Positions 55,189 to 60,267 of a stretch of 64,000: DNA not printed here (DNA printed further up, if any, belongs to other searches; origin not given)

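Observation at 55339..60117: Single polypeptide fusing a MrfA/YprA-like helicase (with DUF1998) to a MrfB-like DEDDh exonuclease through HEAT-like repeats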

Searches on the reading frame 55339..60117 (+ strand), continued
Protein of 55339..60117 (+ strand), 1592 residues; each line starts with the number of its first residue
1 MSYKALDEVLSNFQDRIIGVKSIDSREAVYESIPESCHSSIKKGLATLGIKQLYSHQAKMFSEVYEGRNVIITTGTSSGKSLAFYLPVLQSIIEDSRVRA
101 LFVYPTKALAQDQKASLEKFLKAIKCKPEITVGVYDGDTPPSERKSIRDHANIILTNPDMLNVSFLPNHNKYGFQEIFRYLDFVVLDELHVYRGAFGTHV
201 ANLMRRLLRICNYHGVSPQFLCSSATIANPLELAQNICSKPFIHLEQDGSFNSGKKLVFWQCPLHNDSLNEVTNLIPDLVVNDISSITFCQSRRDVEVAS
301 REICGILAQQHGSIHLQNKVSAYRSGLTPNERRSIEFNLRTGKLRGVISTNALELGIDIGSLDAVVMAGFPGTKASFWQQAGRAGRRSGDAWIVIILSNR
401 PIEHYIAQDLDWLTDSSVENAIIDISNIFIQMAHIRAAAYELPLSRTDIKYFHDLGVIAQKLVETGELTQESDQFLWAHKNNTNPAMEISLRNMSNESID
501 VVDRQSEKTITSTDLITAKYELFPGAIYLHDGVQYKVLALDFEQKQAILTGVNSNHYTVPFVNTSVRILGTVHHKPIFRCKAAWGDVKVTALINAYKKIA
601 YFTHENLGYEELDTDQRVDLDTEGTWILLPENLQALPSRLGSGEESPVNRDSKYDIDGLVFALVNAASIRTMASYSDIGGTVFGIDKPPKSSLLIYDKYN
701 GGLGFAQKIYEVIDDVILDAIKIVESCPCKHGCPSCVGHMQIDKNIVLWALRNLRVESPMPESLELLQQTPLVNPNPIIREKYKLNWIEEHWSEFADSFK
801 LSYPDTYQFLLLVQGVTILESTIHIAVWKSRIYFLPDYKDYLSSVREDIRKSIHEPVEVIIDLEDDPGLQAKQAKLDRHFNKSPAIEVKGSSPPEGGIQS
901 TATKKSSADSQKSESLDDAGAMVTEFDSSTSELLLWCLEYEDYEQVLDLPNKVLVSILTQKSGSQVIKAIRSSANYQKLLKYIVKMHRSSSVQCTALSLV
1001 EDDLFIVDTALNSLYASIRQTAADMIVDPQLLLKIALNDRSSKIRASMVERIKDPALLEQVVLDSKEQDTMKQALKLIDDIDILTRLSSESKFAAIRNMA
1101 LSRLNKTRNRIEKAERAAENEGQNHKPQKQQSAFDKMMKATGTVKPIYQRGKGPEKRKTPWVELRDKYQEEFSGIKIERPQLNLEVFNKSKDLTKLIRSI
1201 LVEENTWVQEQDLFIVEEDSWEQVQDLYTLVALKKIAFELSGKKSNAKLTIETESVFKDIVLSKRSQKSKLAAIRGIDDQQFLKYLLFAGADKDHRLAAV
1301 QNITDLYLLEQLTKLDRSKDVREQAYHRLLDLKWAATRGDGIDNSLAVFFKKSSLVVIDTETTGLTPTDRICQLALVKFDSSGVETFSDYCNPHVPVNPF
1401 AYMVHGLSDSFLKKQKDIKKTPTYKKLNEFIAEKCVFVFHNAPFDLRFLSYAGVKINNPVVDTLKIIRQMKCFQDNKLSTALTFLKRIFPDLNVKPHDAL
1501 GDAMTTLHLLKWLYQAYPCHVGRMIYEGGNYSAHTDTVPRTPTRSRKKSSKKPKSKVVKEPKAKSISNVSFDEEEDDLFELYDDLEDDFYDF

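Call 12: find_encoding_contigs(protein=P0009, flank=10000, max_places=3)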
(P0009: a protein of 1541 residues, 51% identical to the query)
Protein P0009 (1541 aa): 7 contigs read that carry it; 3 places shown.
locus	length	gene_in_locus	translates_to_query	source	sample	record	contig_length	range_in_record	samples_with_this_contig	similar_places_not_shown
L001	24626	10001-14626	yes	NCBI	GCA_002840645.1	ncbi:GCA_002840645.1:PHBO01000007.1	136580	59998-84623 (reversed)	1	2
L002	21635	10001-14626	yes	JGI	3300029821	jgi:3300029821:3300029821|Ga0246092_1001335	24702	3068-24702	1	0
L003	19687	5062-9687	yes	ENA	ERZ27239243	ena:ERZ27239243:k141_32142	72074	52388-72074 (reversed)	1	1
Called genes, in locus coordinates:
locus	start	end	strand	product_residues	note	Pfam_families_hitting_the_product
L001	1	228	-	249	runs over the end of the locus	PF01976:DUF116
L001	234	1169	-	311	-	PF00551:Formyl_trans_N, PF02911:Formyl_trans_C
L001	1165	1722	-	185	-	PF01327:Pep_deformylase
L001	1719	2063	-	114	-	PF02699:YajC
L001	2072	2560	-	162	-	PF04608:PgpA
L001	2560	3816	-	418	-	PF13145:Rotamase_2, PF13616:Rotamase_3, PF00639:Rotamase, PF13616:Rotamase_3, PF00639:Rotamase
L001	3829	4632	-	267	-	-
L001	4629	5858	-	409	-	-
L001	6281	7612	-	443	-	PF11638:DnaA_N, PF00308:Bac_DnaA, PF01695:IstB_IS21, PF01637:ATPase_2 (faint), PF13401:AAA_22 (faint), PF00004:AAA (weak), PF08299:Bac_DnaA_C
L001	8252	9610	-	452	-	PF02310:B12-binding, PF04055:Radical_SAM, PF13311:DUF4080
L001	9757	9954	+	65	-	-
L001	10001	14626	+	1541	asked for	PF00270:DEAD, PF00271:Helicase_C, PF22982:WHD_HRQ1 (weak), PF09369:MZB, PF00929:RNase_T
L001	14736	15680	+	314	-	PF12950:TaqI_C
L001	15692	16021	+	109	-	-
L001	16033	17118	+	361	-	PF01381:HTH_3, PF06114:Peptidase_M78 (weak)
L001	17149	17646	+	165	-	-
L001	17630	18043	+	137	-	PF01381:HTH_3, PF13443:HTH_26 (weak)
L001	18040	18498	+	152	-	-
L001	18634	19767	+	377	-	PF13784:Fic_N, PF02661:Fic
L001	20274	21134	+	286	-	PF00165:HTH_AraC, PF12833:HTH_18, PF06445:GyrI-like, PF14526:Cass2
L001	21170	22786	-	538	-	PF06739:SBBP (faint)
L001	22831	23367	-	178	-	PF13746:Fer4_18 (faint), PF14697:Fer4_21 (faint), PF00037:Fer4 (weak), PF12837:Fer4_6 (weak), PF13237:Fer4_10 (faint), PF12838:Fer4_7, PF13187:Fer4_9 (weak)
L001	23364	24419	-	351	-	PF00483:NTP_transferase, PF12804:NTP_transf_3 (weak), PF22640:ManC_GMP_beta-helix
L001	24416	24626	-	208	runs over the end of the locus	PF03548:LolA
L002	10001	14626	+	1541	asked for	PF00270:DEAD, PF00271:Helicase_C, PF22982:WHD_HRQ1 (weak), PF09369:MZB, PF00929:RNase_T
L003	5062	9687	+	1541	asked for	PF00270:DEAD, PF00271:Helicase_C, PF22982:WHD_HRQ1 (weak), PF09369:MZB, PF00929:RNase_T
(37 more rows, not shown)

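Call 13: find_encoding_contigs(protein=P0010, flank=10000, max_places=3)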
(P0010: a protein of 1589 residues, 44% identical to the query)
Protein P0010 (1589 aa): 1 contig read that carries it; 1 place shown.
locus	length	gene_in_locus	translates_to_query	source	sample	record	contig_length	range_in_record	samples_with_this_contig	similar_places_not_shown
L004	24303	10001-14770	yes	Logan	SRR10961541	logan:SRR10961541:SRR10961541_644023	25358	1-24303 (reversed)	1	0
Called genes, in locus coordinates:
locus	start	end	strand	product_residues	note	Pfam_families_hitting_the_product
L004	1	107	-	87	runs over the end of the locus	PF01527:HTH_Tnp_1, PF13384:HTH_23 (weak)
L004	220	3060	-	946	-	PF04851:ResIII, PF18766:SWI2_SNF2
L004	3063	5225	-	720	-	PF01555:N6_N4_Mtase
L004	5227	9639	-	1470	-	PF01443:Viral_helicase1 (faint), PF05127:NAT10_TcmA_helicase (faint), PF13086:AAA_11, PF13245:AAA_19 (weak), PF13604:AAA_30, PF13087:AAA_12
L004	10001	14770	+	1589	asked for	PF04851:ResIII, PF00270:DEAD, PF00271:Helicase_C, PF09369:MZB, PF00929:RNase_T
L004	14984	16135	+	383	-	PF00929:RNase_T, PF13482:RNase_H_2 (weak)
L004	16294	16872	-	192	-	-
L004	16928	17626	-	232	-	PF22187:DUF6946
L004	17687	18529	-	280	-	-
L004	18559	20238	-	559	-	PF02811:PHP, PF07733:DNA_pol3_alpha, PF17657:DNA_pol3_finger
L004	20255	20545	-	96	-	-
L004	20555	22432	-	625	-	PF13401:AAA_22 (faint), PF00004:AAA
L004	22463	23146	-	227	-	-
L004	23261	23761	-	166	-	-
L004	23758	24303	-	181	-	?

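Call 15: find_encoding_contigs(protein=P0005, flank=10000, max_places=2)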
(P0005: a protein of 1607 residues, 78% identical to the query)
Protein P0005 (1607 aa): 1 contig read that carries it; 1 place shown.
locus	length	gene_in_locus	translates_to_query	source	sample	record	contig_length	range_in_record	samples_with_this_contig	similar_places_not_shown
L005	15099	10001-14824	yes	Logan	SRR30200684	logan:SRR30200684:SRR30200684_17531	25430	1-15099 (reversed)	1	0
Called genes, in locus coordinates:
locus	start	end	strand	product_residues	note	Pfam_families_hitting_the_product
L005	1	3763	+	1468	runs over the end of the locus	PF01443:Viral_helicase1 (faint), PF13086:AAA_11, PF13245:AAA_19 (faint), PF13604:AAA_30 (weak), PF13087:AAA_12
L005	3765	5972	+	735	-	PF01555:N6_N4_Mtase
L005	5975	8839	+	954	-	PF04851:ResIII, PF18766:SWI2_SNF2 (weak)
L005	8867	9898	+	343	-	PF13289:SIR2_2 (weak)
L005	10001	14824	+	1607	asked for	PF04851:ResIII (weak), PF00270:DEAD, PF00271:Helicase_C, PF01612:DNA_pol_A_exo1 (faint), PF22982:WHD_HRQ1, PF09369:MZB, PF00929:RNase_T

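Call 16: find_encoding_contigs(protein=P0003, flank=10000, max_places=2)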
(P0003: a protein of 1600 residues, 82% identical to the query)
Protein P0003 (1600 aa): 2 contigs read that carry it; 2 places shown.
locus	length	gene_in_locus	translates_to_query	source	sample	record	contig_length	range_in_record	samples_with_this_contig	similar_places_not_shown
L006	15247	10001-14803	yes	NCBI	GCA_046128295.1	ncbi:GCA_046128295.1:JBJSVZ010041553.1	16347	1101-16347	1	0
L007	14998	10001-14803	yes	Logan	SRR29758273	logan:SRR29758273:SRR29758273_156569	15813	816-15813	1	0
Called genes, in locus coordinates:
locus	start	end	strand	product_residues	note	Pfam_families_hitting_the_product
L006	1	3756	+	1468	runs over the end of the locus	PF01443:Viral_helicase1 (faint), PF13086:AAA_11, PF13245:AAA_19 (faint), PF13604:AAA_30 (weak), PF13087:AAA_12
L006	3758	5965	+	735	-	PF01555:N6_N4_Mtase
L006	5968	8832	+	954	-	PF04851:ResIII, PF18766:SWI2_SNF2 (weak)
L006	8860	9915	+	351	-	PF13289:SIR2_2 (weak)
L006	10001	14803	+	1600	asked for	PF04851:ResIII (weak), PF00270:DEAD, PF00271:Helicase_C, PF22982:WHD_HRQ1, PF09369:MZB, PF00929:RNase_T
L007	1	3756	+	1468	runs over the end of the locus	PF01443:Viral_helicase1 (faint), PF13086:AAA_11, PF13245:AAA_19 (faint), PF13604:AAA_30 (weak), PF13087:AAA_12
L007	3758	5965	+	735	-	PF01555:N6_N4_Mtase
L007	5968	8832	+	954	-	PF04851:ResIII, PF18766:SWI2_SNF2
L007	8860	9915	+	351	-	PF13289:SIR2_2 (weak)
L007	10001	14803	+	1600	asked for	PF04851:ResIII (weak), PF00270:DEAD, PF00271:Helicase_C, PF22982:WHD_HRQ1, PF09369:MZB, PF00929:RNase_T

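Call 25: find_encoding_contigs(protein=P0023, flank=8000, max_places=1)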
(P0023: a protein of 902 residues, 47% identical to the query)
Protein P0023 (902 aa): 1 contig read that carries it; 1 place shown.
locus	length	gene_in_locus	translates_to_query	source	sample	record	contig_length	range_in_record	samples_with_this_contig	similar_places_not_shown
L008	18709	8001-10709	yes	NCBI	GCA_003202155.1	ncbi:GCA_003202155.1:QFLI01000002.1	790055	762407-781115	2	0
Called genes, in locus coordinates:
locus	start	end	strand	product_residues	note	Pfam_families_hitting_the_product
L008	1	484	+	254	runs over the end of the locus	PF00072:Response_reg, PF04397:LytTR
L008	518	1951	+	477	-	PF03572:Peptidase_S41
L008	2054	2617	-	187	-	PF00857:Isochorismatase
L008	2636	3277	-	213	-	PF03070:TENA_THI-4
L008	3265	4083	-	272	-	PF01256:Carb_kinase (weak), PF08543:Phos_pyr_kin, PF00294:PfkB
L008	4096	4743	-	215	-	PF03070:TENA_THI-4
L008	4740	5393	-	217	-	PF02581:TMP-TENI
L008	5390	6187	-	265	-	PF01256:Carb_kinase, PF02110:HK, PF08543:Phos_pyr_kin (weak)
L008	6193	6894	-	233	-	PF13489:Methyltransf_23, PF13847:Methyltransf_31, PF08241:Methyltransf_11, PF08242:Methyltransf_12, PF13649:Methyltransf_25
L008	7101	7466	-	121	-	-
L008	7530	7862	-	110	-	PF08821:CGGC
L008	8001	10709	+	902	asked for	PF00270:DEAD, PF04851:ResIII, PF00271:Helicase_C, PF09369:MZB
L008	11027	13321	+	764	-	PF00580:UvrD-helicase, PF01443:Viral_helicase1 (faint), PF13245:AAA_19, PF13361:UvrD_C, PF13538:UvrD_C_2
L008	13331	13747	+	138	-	-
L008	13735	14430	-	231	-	-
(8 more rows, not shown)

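Call 26: find_encoding_contigs(protein=P0109, flank=8000, max_places=1)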
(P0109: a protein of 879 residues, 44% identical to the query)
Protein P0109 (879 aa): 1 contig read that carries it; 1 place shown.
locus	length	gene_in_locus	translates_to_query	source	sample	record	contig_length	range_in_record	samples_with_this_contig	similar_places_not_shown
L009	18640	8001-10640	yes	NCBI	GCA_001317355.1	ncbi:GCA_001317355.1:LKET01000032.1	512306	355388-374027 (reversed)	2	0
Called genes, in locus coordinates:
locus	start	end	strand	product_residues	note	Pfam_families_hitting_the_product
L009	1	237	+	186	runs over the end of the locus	PF08002:DUF1697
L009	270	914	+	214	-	-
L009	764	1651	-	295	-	PF18075:FtsX_ECD, PF02687:FtsX (weak)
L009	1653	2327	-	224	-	PF00005:ABC_tran, PF02463:SMC_N (faint), PF13238:AAA_18 (faint), PF13304:AAA_21 (faint)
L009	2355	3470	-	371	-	-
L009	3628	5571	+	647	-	PF00795:CN_hydrolase, PF02540:NAD_synthase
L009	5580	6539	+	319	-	PF01479:S4, PF00849:PseudoU_synth_2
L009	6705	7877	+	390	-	PF01841:Transglut_core, PF04473:DUF553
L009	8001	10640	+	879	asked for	PF00270:DEAD, PF04851:ResIII (weak), PF00271:Helicase_C, PF09369:MZB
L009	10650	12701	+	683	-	PF00580:UvrD-helicase, PF13245:AAA_19, PF13604:AAA_30 (faint), PF13361:UvrD_C, PF13538:UvrD_C_2 (weak)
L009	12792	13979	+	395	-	PF00155:Aminotran_1_2, PF01041:DegT_DnrJ_EryC1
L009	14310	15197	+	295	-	-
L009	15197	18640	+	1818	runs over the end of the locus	PF20148:DUF6531, PF05593:RHS_repeat (weak), PF25023:TEN_YD-shell, PF05593:RHS_repeat (weak), PF25023:TEN_YD-shell, PF05593:RHS_repeat (weak)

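Call 27: find_encoding_contigs(protein=P0011, flank=8000, max_places=2)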
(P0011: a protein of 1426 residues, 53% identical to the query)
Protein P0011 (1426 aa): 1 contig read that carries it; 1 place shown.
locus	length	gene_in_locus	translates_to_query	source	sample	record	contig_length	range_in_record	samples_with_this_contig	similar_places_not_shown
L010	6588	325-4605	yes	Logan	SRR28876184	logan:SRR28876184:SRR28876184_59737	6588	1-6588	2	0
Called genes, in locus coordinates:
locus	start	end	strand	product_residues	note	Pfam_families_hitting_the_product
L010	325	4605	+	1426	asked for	PF04851:ResIII (faint), PF00270:DEAD, PF00271:Helicase_C, PF22982:WHD_HRQ1 (weak), PF09369:MZB, PF00929:RNase_T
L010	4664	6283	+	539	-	PF00078:RVT_1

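Call 75: search_protein_families(library=pfam, proteins=[L001:14736-15680:+], max_evalue=1)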
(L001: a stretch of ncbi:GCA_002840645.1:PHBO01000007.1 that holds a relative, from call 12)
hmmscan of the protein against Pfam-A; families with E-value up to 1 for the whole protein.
L001:14736-15680:+ (314 aa): 2 families
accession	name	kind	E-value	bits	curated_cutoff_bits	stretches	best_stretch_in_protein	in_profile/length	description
PF12950.13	TaqI_C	-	6.2e-10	39.8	26.5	1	89-230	2-100/118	TaqI-like C-terminal specificity domain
PF20779.2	MACPF_D2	-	0.062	13.7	24.2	1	204-233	16-45/103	MACPF protein, D2 domain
